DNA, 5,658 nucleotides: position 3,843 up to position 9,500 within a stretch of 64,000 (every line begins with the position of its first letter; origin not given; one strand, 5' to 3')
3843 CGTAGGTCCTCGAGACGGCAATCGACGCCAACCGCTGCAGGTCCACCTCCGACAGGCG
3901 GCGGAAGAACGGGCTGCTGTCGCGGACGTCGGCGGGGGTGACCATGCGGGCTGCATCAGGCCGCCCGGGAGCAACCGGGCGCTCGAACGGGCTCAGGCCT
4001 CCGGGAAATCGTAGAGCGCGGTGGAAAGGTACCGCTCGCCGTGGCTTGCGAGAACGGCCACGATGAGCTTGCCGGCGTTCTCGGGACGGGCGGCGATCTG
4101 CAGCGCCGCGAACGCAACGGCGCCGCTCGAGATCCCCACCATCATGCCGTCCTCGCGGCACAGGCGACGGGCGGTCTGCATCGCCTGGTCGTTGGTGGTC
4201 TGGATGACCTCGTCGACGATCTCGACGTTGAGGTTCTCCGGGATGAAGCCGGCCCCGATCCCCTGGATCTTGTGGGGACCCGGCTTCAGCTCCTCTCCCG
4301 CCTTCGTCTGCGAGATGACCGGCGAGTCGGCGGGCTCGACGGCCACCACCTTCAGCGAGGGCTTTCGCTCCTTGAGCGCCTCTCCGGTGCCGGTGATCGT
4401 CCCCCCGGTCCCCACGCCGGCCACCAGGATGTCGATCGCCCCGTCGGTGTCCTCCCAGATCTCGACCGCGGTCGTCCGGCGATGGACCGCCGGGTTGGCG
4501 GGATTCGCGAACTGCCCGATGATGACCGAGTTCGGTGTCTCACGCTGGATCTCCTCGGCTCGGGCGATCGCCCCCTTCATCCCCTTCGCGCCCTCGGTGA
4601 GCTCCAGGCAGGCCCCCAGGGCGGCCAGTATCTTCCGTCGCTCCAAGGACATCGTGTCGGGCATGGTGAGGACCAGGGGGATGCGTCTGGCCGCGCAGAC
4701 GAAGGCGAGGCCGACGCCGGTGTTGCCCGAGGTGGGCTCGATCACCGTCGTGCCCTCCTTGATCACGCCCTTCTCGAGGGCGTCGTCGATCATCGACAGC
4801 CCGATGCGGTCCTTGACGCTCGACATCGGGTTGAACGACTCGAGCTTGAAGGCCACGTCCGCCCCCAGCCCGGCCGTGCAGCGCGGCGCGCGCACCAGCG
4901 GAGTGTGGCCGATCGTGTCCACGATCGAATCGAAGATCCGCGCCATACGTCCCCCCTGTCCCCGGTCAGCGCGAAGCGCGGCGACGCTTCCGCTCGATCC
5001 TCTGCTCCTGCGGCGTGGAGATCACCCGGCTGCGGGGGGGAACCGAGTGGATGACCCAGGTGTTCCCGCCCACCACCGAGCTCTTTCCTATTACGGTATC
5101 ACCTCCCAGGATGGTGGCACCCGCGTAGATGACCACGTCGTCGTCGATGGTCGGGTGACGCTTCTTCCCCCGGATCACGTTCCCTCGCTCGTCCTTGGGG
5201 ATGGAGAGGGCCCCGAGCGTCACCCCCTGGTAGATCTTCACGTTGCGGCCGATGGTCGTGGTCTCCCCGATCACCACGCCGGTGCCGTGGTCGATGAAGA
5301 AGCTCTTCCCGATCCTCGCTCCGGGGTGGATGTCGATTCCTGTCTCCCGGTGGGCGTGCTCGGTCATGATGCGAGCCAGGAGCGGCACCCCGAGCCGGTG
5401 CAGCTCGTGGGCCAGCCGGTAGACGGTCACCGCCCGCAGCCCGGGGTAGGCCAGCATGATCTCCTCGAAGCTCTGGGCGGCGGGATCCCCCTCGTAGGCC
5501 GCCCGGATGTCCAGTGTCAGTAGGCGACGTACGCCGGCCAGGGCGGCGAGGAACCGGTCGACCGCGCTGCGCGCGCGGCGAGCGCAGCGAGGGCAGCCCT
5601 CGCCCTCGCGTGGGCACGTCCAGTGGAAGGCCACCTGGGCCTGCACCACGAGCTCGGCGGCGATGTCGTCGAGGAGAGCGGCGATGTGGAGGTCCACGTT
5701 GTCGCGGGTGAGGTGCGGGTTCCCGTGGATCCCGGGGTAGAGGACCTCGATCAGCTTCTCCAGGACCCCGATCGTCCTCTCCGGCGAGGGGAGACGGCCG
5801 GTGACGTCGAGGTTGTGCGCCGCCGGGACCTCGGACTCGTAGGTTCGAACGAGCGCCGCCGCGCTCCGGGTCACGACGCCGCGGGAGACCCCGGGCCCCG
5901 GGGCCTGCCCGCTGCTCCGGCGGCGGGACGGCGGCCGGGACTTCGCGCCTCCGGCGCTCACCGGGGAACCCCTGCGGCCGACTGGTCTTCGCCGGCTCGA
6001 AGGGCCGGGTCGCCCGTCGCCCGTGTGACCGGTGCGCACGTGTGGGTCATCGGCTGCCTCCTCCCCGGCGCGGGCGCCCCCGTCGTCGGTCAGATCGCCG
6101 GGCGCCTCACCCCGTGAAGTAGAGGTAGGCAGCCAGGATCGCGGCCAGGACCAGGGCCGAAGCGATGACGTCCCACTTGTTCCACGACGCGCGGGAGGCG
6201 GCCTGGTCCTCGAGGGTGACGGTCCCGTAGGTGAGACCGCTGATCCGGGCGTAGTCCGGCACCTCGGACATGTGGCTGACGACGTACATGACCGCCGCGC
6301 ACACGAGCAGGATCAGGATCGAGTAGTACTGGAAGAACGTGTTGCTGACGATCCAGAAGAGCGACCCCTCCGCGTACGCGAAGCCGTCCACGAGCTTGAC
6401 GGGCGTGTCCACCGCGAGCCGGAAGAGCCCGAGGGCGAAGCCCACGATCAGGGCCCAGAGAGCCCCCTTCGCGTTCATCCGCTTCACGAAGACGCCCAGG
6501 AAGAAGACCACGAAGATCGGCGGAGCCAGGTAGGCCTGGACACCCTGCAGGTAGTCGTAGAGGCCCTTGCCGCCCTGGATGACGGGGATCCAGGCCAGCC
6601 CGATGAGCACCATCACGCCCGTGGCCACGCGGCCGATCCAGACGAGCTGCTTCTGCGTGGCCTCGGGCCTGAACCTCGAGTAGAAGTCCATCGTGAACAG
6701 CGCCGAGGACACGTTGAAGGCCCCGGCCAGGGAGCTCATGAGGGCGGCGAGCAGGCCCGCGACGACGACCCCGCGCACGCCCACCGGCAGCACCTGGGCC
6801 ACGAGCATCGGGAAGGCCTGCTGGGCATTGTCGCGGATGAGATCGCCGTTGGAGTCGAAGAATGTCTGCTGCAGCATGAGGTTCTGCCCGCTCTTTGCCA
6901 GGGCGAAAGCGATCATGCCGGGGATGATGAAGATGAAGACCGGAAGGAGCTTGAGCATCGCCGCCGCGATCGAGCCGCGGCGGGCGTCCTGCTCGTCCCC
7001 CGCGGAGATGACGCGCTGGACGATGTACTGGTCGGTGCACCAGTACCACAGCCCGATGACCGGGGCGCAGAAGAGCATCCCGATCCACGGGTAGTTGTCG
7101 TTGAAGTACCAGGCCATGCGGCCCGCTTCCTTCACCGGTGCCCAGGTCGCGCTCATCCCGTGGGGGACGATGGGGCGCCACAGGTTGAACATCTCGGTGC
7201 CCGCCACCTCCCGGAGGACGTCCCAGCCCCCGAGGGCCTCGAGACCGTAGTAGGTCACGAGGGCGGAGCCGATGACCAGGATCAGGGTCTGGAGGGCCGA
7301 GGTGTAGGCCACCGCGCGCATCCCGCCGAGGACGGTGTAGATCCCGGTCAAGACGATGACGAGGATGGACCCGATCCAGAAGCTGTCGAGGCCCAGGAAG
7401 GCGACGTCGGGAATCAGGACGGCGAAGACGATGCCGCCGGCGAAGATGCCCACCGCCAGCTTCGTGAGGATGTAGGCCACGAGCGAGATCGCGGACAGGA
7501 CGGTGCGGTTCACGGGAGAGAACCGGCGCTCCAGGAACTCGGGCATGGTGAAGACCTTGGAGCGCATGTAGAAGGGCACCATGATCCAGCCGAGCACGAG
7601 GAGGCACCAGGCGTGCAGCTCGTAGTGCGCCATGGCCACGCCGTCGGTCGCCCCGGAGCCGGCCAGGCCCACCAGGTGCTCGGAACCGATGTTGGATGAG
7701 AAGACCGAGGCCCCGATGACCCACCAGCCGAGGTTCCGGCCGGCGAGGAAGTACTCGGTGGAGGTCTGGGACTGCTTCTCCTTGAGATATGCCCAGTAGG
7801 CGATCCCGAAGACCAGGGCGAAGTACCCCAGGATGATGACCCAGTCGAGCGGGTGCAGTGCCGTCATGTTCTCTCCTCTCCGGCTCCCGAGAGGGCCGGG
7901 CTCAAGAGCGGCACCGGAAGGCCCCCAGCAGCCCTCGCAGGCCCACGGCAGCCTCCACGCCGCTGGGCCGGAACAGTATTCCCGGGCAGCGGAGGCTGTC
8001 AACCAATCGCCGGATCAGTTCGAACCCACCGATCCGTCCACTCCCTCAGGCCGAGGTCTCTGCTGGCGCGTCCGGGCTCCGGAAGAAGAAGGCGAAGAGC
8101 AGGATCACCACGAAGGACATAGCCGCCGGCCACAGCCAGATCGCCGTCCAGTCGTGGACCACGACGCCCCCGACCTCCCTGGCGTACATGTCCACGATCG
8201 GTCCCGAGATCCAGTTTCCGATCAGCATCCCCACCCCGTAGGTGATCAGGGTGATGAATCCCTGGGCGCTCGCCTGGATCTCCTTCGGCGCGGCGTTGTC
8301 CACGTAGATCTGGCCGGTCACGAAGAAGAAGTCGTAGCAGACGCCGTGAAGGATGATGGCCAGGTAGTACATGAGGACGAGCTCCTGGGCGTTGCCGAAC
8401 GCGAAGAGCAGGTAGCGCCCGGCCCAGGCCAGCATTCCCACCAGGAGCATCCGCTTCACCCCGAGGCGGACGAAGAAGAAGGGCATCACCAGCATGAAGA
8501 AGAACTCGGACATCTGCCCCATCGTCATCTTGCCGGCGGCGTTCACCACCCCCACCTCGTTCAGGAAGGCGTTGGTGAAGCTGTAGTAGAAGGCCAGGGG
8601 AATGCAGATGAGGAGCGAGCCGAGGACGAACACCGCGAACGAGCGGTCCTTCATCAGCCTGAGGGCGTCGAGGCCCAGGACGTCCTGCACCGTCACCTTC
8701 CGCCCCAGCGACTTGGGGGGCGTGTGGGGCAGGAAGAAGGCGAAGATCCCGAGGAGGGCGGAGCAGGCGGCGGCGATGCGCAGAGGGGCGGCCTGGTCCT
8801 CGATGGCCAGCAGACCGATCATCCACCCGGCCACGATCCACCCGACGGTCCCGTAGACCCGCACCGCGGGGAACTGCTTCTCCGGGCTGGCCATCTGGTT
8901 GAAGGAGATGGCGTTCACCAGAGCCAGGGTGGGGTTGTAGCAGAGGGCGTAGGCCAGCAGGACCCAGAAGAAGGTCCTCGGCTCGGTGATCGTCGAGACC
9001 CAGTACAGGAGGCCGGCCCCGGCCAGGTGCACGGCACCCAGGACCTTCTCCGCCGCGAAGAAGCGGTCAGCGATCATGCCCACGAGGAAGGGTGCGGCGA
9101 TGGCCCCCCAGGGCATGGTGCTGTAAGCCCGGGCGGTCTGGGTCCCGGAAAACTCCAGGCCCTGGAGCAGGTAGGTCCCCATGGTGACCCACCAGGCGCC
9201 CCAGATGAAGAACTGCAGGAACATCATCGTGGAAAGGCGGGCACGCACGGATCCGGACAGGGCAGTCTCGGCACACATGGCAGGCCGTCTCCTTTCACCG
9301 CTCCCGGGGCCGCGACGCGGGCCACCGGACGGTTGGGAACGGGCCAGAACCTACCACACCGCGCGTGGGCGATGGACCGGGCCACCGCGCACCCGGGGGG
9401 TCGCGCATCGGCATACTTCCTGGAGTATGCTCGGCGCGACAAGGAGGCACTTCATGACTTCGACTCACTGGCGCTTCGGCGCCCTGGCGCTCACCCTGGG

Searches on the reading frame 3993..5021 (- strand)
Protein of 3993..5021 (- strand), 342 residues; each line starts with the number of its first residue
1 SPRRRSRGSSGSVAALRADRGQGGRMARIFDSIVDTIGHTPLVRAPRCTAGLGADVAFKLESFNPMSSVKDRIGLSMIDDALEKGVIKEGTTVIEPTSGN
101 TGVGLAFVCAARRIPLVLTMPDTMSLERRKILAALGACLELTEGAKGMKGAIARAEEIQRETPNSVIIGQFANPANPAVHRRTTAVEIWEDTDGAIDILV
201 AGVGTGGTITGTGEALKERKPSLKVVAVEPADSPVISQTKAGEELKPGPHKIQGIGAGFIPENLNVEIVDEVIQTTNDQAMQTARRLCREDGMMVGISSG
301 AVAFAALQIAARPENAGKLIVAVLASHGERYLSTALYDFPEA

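Call 45: search_protein_families(library=pfam, proteins=[window:3993-5021:-], max_evalue=0.00001)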
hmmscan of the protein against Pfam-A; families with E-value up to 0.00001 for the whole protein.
window:3993-5021:- (342 aa): 1 family
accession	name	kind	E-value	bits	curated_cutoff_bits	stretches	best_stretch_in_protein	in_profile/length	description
PF00291.31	PALP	-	4e-72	243.5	35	1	35-324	3-293/295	Pyridoxal-phosphate dependent enzyme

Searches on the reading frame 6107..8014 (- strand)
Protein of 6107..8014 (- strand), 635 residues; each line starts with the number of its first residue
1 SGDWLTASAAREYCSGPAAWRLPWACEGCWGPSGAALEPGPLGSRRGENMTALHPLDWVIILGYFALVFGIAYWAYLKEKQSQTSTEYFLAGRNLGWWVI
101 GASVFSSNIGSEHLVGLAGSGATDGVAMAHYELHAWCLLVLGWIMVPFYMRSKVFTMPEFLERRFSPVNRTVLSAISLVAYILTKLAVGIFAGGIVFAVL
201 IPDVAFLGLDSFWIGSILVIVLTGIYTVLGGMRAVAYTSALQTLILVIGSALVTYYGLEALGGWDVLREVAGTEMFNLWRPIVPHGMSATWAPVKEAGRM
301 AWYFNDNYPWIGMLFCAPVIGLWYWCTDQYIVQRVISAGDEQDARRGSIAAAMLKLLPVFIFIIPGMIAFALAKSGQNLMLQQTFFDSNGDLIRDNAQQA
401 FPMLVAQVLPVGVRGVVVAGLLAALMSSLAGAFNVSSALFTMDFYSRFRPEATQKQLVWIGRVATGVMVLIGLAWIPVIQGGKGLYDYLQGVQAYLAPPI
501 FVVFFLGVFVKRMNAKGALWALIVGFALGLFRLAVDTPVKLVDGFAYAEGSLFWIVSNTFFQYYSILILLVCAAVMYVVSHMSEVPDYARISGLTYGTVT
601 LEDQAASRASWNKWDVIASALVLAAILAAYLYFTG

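Call 45: search_protein_families(library=pfam, proteins=[window:6107-8014:-], max_evalue=0.00001)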
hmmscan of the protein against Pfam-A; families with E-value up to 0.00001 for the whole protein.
window:6107-8014:- (635 aa): 1 family
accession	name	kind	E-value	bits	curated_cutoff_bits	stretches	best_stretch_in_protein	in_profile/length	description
PF00474.23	SSF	-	1.3e-82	278.4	22.8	1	88-525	1-406/406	Sodium:solute symporter family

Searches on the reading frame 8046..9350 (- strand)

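Call 45: search_protein_families(library=pfam, proteins=[window:8046-9350:-], max_evalue=0.00001)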
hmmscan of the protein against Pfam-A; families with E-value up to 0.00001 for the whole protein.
window:8046-9350:- (434 aa): 4 families
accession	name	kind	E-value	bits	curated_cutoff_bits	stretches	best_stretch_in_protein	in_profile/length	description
PF03825.22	Nuc_H_symport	-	8.9e-123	410.7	25.9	1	35-427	3-399/400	Nucleoside H+ symporter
PF12832.13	MFS_1_like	-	4e-33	115.4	25.2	1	38-389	3-365/373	MFS_1 like family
PF07690.21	MFS_1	-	1.1e-21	77.5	33.4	2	40-378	2-346/347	Major Facilitator Superfamily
PF01306.25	LacY_symp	-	1.3e-08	34.5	24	1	40-350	13-337/413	LacY proton/sugar symporter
